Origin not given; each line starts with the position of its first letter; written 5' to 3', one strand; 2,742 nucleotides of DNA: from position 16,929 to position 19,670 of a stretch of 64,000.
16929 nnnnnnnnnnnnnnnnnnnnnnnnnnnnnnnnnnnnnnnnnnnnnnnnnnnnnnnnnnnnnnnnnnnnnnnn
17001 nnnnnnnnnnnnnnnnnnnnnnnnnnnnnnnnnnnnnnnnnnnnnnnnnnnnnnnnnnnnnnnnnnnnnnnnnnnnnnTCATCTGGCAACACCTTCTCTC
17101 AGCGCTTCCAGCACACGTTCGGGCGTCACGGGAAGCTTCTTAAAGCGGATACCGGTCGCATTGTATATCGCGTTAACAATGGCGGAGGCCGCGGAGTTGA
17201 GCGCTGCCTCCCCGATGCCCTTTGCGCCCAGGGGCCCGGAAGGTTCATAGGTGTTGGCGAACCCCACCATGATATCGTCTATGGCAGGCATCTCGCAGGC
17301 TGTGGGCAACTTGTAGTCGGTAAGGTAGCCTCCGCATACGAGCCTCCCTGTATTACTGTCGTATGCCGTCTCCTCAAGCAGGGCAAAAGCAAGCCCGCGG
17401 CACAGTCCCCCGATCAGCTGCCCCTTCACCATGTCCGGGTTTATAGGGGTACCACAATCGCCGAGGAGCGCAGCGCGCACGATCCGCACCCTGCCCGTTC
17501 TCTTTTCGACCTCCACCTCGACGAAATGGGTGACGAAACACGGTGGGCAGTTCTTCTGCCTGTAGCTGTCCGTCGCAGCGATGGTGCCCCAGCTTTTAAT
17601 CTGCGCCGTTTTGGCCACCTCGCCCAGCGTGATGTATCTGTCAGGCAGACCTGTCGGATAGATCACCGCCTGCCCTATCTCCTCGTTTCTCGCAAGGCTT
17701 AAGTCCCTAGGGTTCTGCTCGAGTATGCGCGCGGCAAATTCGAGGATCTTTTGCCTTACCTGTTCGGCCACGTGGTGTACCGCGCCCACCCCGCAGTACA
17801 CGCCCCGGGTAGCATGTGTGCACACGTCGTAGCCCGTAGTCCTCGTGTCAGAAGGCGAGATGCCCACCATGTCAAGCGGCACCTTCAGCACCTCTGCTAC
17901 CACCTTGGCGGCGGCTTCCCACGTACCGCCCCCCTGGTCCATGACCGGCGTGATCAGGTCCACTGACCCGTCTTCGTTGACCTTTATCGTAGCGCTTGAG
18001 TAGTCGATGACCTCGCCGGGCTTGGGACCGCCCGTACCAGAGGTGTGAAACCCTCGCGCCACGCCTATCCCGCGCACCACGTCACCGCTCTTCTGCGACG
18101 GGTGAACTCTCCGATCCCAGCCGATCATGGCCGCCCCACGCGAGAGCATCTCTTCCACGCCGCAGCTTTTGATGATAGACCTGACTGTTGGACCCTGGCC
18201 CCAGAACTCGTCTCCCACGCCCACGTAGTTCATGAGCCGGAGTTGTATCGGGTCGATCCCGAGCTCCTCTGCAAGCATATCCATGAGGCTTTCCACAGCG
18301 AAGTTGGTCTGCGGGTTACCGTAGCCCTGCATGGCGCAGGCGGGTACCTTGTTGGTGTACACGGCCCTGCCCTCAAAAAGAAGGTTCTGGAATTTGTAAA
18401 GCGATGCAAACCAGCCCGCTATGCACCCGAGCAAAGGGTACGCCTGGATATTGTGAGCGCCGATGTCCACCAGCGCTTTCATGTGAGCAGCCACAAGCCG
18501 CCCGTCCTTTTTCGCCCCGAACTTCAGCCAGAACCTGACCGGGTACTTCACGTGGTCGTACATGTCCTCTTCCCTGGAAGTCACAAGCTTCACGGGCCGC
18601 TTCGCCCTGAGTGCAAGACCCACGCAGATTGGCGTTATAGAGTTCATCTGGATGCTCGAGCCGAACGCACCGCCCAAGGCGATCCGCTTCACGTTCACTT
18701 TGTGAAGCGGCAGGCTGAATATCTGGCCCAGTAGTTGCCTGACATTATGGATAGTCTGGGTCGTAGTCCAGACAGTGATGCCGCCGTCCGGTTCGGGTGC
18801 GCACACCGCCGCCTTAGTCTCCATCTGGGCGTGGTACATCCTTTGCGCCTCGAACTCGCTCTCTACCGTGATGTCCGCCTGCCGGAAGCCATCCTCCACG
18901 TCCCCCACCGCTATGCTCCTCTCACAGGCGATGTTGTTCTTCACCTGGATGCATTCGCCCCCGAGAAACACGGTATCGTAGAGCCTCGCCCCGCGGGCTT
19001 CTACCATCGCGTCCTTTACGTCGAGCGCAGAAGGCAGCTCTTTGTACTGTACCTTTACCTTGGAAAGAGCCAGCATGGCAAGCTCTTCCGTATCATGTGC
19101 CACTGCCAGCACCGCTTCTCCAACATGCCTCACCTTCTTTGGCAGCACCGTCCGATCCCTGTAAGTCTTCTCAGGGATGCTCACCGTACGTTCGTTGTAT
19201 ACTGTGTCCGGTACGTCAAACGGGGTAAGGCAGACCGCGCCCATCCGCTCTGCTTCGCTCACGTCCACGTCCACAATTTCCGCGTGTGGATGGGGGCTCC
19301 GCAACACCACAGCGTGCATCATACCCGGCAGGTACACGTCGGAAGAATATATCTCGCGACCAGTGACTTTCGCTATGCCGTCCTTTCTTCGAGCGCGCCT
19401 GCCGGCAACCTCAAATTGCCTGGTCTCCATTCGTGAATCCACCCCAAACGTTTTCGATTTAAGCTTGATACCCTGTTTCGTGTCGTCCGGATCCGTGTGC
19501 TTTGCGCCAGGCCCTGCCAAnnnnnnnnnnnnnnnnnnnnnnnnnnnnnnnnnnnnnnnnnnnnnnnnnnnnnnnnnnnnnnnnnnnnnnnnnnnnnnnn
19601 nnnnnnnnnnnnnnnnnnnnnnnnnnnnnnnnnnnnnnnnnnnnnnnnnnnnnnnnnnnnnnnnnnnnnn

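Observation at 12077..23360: A Liv-type ABC transporter operon is split by two complete molybdenum-hydroxylase gene sets in L-M-S / M-S-L order and carries a sigma-54 promoter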

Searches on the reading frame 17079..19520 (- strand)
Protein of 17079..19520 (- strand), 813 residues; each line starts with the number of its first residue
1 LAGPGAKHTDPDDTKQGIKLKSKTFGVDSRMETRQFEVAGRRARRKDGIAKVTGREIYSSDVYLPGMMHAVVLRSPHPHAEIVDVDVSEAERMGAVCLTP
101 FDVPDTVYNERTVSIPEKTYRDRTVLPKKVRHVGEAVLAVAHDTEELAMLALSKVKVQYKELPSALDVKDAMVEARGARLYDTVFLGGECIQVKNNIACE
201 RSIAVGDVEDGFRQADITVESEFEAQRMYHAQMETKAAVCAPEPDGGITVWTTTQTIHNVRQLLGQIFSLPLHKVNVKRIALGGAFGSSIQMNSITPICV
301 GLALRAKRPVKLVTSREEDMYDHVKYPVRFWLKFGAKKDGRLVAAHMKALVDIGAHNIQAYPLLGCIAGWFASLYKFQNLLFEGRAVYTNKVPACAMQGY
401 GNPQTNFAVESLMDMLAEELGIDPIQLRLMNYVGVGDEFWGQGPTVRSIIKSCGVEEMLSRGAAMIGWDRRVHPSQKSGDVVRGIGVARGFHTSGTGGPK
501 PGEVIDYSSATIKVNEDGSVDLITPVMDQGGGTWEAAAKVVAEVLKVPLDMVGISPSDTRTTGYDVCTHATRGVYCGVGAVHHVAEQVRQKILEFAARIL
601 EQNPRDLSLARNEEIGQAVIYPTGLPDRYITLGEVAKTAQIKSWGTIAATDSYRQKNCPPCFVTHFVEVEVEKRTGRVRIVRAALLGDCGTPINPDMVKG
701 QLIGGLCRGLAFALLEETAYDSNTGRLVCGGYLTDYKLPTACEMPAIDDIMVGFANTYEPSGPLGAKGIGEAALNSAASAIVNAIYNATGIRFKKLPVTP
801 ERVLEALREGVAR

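Call 3: search_protein_families(library=pfam, proteins=[window:17079-19520:-])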
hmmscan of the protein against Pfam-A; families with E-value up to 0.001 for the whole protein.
window:17079-19520:- (813 aa): 3 families
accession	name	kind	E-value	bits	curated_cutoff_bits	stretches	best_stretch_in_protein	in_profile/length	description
PF02738.23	MoCoBD_1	-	2e-67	227.3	27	1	194-432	6-244/244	Molybdopterin cofactor-binding domain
PF20256.3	MoCoBD_2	-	1.3e-59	202.5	27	1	463-745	3-283/283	Molybdopterin cofactor-binding domain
PF01315.27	Ald_Xan_dh_C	-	8.2e-20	71.6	31.3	1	53-163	1-110/110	Aldehyde oxidase and xanthine dehydrogenase, a/b hammerhead domain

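Call 9: search_protein_families(library=ncbifam, proteins=[window:17079-19520:-], max_evalue=1e-10)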
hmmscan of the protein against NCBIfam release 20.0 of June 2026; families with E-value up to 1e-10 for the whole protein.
window:17079-19520:- (813 aa): 13 families
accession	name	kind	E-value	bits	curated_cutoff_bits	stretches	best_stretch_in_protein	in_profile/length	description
NF043082.1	XdhA_XDHase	equivalog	1.3e-147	493.1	780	1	40-809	2-754/758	xanthine dehydrogenase subunit XdhA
NF007426.0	PRK09970.1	equivalog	6.7e-141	470.8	916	1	37-809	4-757/761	xanthine dehydrogenase molybdenum-binding subunit XdhA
TIGR03194.1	4hydrxCoA_A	equivalog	1.8e-125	420.2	994.55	1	47-807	5-746/746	4-hydroxybenzoyl-CoA reductase subunit alpha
NF041018.1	glyceraldDH_alpha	equivalog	3.3e-112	376.2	790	1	39-803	3-740/741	glyceraldehyde dehydrogenase subunit alpha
TIGR03196.1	pucD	equivalog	4.7e-103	346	783.65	1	40-803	4-754/763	xanthine dehydrogenase subunit D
TIGR03313.1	Se_sel_red_Mo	hypoth_equivalog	3.4e-101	339.4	1101.9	2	193-808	349-950/951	molybdopterin-dependent oxidoreductase Mo/Fe-S-binding subunit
NF040766.1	CODH_aero_grp5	exception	4.4e-92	309.6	950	2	39-636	5-591/785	aerobic carbon-monoxide dehydrogenase large subunit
NF045668.1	pterin_aldehy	equivalog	1.4e-87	294.7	1100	1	36-807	172-904/905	molybdopterin-dependent aldehyde oxidoreductase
NF041671.1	peri_hyde_PaoC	equivalog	3.8e-77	260.3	1180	1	35-808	14-732/735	aldehyde oxidoreductase molybdenum-binding subunit PaoC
TIGR02416.1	CO_dehy_Mo_lg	equivalog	1.9e-76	257.8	991.15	1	52-805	6-769/770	aerobic carbon-monoxide dehydrogenase large subunit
TIGR03311.1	Se_dep_XDH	equivalog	5.5e-71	239.8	830.45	1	18-593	140-679/848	selenium-dependent xanthine dehydrogenase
TIGR02965.1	xanthine_xdhB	equivalog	1.5e-66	225.1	849.5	1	47-808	9-755/758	xanthine dehydrogenase molybdopterin binding subunit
TIGR02969.1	mam_aldehyde_ox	subfamily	1.7e-42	145.1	1912.3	1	38-788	575-1278/1330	aldehyde oxidase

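Call 17: search_solved_structures(query=window:17079-19430:-, max_evalue=1e-20)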
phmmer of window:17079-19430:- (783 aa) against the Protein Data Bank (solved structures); distinct sequences matched with E-value up to 1e-20: 40.
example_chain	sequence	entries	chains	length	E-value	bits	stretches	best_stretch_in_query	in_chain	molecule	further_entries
1rm6_A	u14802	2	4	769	1.4e-83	284.9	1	8-777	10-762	4-hydroxybenzoyl-CoA reductase alpha subunit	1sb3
8uem_A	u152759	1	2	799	7.7e-77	262.6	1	10-778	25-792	Carbon monoxide dehydrogenase (Large chain), CoxL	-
1t3q_B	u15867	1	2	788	4.5e-71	243.5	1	11-779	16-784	quinoline 2-oxidoreductase large subunit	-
1sij_A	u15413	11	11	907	7.3e-61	209.7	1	9-536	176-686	Aldehyde oxidoreductase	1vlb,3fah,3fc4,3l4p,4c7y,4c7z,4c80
7dqx_A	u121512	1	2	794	1.1e-59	205.9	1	10-775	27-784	6-hydroxypseudooxynicotine dehydrogenase complex subunit gamma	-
4zoh_A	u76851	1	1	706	1.5e-59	205.4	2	479-772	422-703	Putative oxidoreductase molybdopterin-binding subunit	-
1n5w_B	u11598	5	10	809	2.6e-54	188.1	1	9-758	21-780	Carbon monoxide dehydrogenase large chain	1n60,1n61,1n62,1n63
1zxi_B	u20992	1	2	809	3.5e-54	187.6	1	9-758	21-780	Carbon monoxide dehydrogenase large chain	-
1ffu_B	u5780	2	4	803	8.5e-54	186.4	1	2-779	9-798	CUTL, MOLYBDOPROTEIN OF CARBON MONOXIDE DEHYDROGENASE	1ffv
1dgj_A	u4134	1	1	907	1.5e-51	178.9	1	10-527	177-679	ALDEHYDE OXIDOREDUCTASE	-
5g5h_C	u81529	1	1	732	1e-50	176.1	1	174-778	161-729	Aldehyde oxidoreductase molybdenum-binding subunit PaoC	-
5g5g_C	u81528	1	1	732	9e-50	173.1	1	174-778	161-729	PUTATIVE XANTHINE DEHYDROGENASE YAGS FAD-BINDING SUBUNIT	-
3hrd_A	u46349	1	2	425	4.1e-48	167.6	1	5-409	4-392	Nicotinate dehydrogenase large molybdopterin subunit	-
5y6q_C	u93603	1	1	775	1.6e-42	149.1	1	10-773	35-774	Aldehyde oxidase large subunit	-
3zyv_A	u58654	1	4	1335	1e-36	129.9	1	9-748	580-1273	AOX3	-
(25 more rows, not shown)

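Call 19: find_homologous_proteins(query=window:17079-19430:-, max_evalue=1e-50)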
Query window:17079-19430:- (783 aa): 2654 proteins with E <= 1e-50 among 8000 candidates; the best 120 are listed.
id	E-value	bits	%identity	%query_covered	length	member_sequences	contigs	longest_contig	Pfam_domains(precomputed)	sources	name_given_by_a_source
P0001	0.0e+0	1792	100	100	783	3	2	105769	PF02738.24,PF20256.4,PF01315.28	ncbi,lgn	ncbi:MAG: xanthine dehydrogenase family protein molybdopterin-binding subunit [Bacillota bacterium]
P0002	0.0e+0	1372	74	99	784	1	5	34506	PF02738.24,PF20256.4,PF01315.28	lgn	-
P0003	0.0e+0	1358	75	100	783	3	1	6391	PF02738.24,PF20256.4,PF01315.28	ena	-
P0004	0.0e+0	1350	74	99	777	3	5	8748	PF02738.24,PF20256.4,PF01315.28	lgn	-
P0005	0.0e+0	1342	73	99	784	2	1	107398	PF02738.24,PF20256.4,PF01315.28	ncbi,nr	ncbi:MAG: molybdopterin-dependent oxidoreductase [Chloroflexi bacterium]|nr:molybdopterin-dependent 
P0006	0.0e+0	1286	71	99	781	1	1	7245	PF02738.24,PF20256.4,PF01315.28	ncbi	-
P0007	0.0e+0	1269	70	99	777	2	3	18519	PF02738.24,PF20256.4,PF01315.28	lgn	-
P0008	0.0e+0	1256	69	99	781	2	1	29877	PF02738.24,PF20256.4,PF01315.28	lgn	-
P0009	0.0e+0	1251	69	99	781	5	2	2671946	PF02738.24,PF20256.4,PF01315.28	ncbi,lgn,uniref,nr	ncbi:xanthine dehydrogenase family protein molybdopterin-binding subunit [Neomoorella humiferrea]|un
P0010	0.0e+0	1243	67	99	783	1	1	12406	PF02738.24,PF20256.4,PF01315.28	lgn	-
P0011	0.0e+0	1226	69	99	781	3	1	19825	PF02738.24,PF20256.4,PF01315.28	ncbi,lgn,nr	ncbi:MAG: xanthine dehydrogenase molybdenum-binding subunit [Clostridia bacterium]|nr:xanthine dehyd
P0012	0.0e+0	1203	66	99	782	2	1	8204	PF02738.24,PF20256.4,PF01315.28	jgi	-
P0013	0.0e+0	1201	67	99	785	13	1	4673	PF02738.24,PF20256.4,PF01315.28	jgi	jgi:xanthine dehydrogenase molybdenum-binding subunit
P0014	0.0e+0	1197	66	100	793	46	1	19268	PF02738.24,PF20256.4,PF01315.28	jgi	jgi:xanthine dehydrogenase molybdenum-binding subunit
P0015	0.0e+0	1196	66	100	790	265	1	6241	PF02738.24,PF20256.4,PF01315.28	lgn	-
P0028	0.0e+0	1174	66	99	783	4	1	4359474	PF02738.24,PF20256.4,PF01315.28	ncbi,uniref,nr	ncbi:xanthine dehydrogenase family protein molybdopterin-binding subunit [Anaeroselena agilis]|unire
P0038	0.0e+0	1161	63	99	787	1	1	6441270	PF02738.24,PF20256.4,PF01315.28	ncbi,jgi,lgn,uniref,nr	ncbi:xanthine dehydrogenase family protein molybdopterin-binding subunit [Candidatus Formimonas wara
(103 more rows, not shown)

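Call 20: find_encoding_contigs(protein=P0009, flank=10000, max_places=2)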
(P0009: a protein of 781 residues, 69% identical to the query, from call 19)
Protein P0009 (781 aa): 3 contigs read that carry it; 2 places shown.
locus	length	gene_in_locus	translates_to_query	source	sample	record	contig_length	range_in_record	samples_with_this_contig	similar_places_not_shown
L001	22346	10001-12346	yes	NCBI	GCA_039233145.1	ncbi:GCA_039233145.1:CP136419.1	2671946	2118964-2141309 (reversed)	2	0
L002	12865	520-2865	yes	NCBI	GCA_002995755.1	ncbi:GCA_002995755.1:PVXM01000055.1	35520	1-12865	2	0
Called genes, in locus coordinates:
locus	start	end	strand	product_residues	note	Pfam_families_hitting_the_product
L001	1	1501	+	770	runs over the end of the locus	PF01315:Ald_Xan_dh_C, PF02738:MoCoBD_1, PF20256:MoCoBD_2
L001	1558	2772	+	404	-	PF13433:Peripla_BP_5, PF13458:Peripla_BP_6, PF01094:ANF_receptor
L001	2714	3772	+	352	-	PF02653:BPD_transp_2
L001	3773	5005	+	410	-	PF02653:BPD_transp_2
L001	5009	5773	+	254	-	PF13175:AAA_15 (faint), PF00005:ABC_tran, PF13304:AAA_21 (faint), PF12399:BCA_ABC_TP_C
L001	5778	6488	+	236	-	PF00005:ABC_tran, PF13304:AAA_21 (faint)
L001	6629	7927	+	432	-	PF01979:Amidohydro_1, PF12890:DHOase, PF07969:Amidohydro_3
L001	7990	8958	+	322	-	PF02729:OTCace_N, PF00185:OTCace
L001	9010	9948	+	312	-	PF00696:AA_kinase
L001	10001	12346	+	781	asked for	PF01315:Ald_Xan_dh_C, PF02738:MoCoBD_1, PF20256:MoCoBD_2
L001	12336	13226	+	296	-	PF00941:FAD_binding_5, PF03450:CO_deh_flav_C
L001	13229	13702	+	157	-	PF13085:Fer2_3 (weak), PF00111:Fer2, PF01799:Fer2_2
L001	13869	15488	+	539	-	PF07905:PucR, PF17853:GGDEF_2, PF13556:HTH_30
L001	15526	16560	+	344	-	PF00994:MoCF_biosynth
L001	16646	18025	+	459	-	PF19842:YqeC, PF01128:IspD (weak), PF12804:NTP_transf_3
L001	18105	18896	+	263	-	-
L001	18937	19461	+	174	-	PF04608:PgpA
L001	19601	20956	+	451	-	PF00291:PALP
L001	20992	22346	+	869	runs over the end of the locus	PF00111:Fer2, PF13085:Fer2_3 (faint), PF01799:Fer2_2, PF01315:Ald_Xan_dh_C, PF02738:MoCoBD_1, PF20256:MoCoBD_2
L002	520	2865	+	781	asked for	PF01315:Ald_Xan_dh_C, PF02738:MoCoBD_1, PF20256:MoCoBD_2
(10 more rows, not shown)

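Call 21: find_encoding_contigs(protein=P0038, flank=10000, max_places=2)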
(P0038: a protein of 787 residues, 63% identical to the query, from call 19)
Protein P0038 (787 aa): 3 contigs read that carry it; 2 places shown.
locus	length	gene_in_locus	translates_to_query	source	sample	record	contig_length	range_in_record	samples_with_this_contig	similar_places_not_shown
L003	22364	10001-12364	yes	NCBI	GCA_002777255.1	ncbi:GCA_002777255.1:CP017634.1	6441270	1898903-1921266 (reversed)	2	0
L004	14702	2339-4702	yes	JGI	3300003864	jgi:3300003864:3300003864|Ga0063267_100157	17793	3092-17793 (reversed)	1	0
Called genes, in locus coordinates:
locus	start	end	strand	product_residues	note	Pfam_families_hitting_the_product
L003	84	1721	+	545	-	PF13478:XdhC_C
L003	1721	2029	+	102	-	PF02625:XdhC_CoxI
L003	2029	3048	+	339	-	PF00994:MoCF_biosynth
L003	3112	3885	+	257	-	PF09339:HTH_IclR, PF01614:IclR_C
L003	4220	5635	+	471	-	PF00206:Lyase_1, PF10415:FumaraseC_C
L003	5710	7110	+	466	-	PF01979:Amidohydro_1, PF12890:DHOase (weak), PF07969:Amidohydro_3 (weak)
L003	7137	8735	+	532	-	PF01293:PEPCK_ATP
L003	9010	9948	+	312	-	PF00696:AA_kinase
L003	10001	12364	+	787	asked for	PF01315:Ald_Xan_dh_C, PF02738:MoCoBD_1, PF20256:MoCoBD_2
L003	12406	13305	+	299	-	PF00941:FAD_binding_5, PF03450:CO_deh_flav_C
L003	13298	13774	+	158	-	PF00111:Fer2, PF01799:Fer2_2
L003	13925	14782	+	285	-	PF00941:FAD_binding_5, PF03450:CO_deh_flav_C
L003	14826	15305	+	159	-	PF00111:Fer2, PF01799:Fer2_2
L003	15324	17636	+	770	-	PF01315:Ald_Xan_dh_C, PF02738:MoCoBD_1, PF21531:Rv2175c_wHTH (faint), PF20256:MoCoBD_2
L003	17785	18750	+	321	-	PF02729:OTCace_N, PF00185:OTCace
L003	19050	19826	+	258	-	PF00005:ABC_tran, PF13304:AAA_21 (faint), PF12399:BCA_ABC_TP_C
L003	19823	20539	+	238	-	PF00005:ABC_tran, PF02463:SMC_N (faint), PF25199:nSTAND_NTPase5 (faint), PF13304:AAA_21 (faint)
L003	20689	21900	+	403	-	PF13433:Peripla_BP_5, PF13458:Peripla_BP_6, PF01094:ANF_receptor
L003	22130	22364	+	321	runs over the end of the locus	PF02653:BPD_transp_2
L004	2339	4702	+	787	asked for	PF01315:Ald_Xan_dh_C, PF02738:MoCoBD_1, PF20256:MoCoBD_2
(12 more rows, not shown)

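Call 23: find_encoding_contigs(protein=P0005, flank=10000, max_places=1)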
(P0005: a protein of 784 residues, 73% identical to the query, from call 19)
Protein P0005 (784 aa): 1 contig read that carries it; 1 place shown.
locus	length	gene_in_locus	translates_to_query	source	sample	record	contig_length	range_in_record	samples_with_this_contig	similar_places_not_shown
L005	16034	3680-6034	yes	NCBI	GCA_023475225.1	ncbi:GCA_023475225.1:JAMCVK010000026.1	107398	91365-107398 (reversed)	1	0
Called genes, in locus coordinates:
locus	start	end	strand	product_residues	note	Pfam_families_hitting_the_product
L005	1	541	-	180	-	?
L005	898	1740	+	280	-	PF01972:SDH_protease, PF00574:CLP_protease (faint), PF25145:NfeD1b_N, PF00378:ECH_1 (faint)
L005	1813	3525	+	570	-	PF07905:PucR, PF17853:GGDEF_2, PF13556:HTH_30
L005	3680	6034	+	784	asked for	PF01315:Ald_Xan_dh_C, PF02738:MoCoBD_1, PF20256:MoCoBD_2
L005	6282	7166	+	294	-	PF00941:FAD_binding_5, PF03450:CO_deh_flav_C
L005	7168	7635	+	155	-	PF00111:Fer2, PF13085:Fer2_3 (weak), PF01799:Fer2_2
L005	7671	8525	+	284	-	PF00941:FAD_binding_5, PF03450:CO_deh_flav_C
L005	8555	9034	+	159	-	PF00111:Fer2, PF01799:Fer2_2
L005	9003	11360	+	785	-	PF01315:Ald_Xan_dh_C, PF02738:MoCoBD_1, PF20256:MoCoBD_2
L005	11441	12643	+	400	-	PF01180:DHO_dh, PF01207:Dus (weak), PF12797:Fer4_2 (faint), PF12837:Fer4_6 (faint), PF13237:Fer4_10, PF14697:Fer4_21, PF12838:Fer4_7 (weak), PF00037:Fer4 (weak)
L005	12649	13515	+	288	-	PF19799:DUF6282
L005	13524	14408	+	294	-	PF00941:FAD_binding_5, PF03450:CO_deh_flav_C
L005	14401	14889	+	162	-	PF00111:Fer2, PF01799:Fer2_2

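Call 24: find_encoding_contigs(protein=P0028, flank=10000, max_places=1)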
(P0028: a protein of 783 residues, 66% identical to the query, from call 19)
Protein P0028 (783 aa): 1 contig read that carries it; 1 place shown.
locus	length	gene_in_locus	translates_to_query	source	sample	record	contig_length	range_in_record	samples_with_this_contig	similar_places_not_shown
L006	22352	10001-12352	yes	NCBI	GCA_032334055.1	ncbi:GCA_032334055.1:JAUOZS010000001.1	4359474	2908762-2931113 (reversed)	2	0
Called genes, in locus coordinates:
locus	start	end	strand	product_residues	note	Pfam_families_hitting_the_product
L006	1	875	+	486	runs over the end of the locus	PF11794:HpaB_N, PF03241:HpaB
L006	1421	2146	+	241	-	PF00392:GntR, PF07702:UTRA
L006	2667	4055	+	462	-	PF01979:Amidohydro_1, PF12890:DHOase (weak), PF01979:Amidohydro_1, PF07969:Amidohydro_3 (weak)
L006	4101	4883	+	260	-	PF09339:HTH_IclR, PF01614:IclR_C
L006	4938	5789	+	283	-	PF00941:FAD_binding_5, PF03450:CO_deh_flav_C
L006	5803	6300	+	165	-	PF00111:Fer2, PF01799:Fer2_2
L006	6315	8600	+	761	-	PF01315:Ald_Xan_dh_C, PF02738:MoCoBD_1, PF20256:MoCoBD_2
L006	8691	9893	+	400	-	PF13433:Peripla_BP_5, PF13458:Peripla_BP_6, PF01094:ANF_receptor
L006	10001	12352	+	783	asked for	PF01315:Ald_Xan_dh_C, PF02738:MoCoBD_1, PF20256:MoCoBD_2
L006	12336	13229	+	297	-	PF00941:FAD_binding_5, PF03450:CO_deh_flav_C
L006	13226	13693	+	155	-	PF00111:Fer2, PF13085:Fer2_3 (weak), PF01799:Fer2_2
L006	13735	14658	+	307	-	PF02653:BPD_transp_2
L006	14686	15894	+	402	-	PF02653:BPD_transp_2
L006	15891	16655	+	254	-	PF00005:ABC_tran, PF13304:AAA_21 (faint), PF12399:BCA_ABC_TP_C (faint)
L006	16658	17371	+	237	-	PF00005:ABC_tran, PF13304:AAA_21 (faint)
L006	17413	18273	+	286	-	-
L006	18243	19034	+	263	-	PF13478:XdhC_C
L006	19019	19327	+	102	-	PF02625:XdhC_CoxI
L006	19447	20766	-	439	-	-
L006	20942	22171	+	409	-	PF00083:Sugar_tr (faint), PF07690:MFS_1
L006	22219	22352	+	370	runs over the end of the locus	PF02746:MR_MLE_N, PF26685:DUF8230_C, PF13378:MR_MLE_C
